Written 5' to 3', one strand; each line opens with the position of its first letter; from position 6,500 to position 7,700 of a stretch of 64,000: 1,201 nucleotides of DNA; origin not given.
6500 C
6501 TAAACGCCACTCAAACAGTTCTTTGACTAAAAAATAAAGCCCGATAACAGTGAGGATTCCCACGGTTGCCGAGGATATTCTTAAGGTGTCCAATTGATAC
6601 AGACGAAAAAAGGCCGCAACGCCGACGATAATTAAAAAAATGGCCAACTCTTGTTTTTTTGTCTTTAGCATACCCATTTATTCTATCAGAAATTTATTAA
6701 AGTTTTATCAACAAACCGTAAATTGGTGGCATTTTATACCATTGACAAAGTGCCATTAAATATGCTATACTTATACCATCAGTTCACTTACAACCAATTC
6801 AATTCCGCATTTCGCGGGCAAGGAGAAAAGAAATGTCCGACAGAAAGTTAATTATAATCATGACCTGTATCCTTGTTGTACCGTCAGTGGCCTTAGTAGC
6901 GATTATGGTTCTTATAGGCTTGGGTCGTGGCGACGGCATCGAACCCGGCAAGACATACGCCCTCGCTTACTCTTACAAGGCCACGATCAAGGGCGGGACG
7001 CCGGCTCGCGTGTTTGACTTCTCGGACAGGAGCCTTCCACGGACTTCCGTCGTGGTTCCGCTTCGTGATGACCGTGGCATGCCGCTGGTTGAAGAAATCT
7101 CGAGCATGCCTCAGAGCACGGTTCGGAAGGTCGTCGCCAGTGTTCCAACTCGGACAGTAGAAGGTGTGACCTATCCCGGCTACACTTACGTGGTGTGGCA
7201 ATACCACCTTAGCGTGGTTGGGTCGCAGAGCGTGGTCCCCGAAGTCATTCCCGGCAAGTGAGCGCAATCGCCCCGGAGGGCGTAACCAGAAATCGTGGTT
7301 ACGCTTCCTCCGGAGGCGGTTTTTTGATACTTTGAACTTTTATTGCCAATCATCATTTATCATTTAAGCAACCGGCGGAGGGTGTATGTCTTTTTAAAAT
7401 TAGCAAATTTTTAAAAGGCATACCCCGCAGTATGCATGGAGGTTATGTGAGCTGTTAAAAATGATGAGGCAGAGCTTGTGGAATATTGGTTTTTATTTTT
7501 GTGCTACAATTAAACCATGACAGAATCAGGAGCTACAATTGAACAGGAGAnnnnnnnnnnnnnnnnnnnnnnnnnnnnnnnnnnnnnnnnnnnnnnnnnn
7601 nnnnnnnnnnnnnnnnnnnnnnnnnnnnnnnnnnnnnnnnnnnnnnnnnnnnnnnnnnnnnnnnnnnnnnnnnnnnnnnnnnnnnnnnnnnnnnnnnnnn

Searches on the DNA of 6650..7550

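Call 8: search_rna_families(source=window, start=6650, end=7550, threshold=evalue, max_evalue=1, show_alignments=2)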
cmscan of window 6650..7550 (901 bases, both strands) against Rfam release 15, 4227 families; matches with E-value up to 1: 1.
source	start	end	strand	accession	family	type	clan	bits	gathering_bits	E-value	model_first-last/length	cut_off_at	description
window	7331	7465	+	RF03826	MIR825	Gene; miRNA;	-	24.1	160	0.079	1-146/146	no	MIR825 microRNA precursor family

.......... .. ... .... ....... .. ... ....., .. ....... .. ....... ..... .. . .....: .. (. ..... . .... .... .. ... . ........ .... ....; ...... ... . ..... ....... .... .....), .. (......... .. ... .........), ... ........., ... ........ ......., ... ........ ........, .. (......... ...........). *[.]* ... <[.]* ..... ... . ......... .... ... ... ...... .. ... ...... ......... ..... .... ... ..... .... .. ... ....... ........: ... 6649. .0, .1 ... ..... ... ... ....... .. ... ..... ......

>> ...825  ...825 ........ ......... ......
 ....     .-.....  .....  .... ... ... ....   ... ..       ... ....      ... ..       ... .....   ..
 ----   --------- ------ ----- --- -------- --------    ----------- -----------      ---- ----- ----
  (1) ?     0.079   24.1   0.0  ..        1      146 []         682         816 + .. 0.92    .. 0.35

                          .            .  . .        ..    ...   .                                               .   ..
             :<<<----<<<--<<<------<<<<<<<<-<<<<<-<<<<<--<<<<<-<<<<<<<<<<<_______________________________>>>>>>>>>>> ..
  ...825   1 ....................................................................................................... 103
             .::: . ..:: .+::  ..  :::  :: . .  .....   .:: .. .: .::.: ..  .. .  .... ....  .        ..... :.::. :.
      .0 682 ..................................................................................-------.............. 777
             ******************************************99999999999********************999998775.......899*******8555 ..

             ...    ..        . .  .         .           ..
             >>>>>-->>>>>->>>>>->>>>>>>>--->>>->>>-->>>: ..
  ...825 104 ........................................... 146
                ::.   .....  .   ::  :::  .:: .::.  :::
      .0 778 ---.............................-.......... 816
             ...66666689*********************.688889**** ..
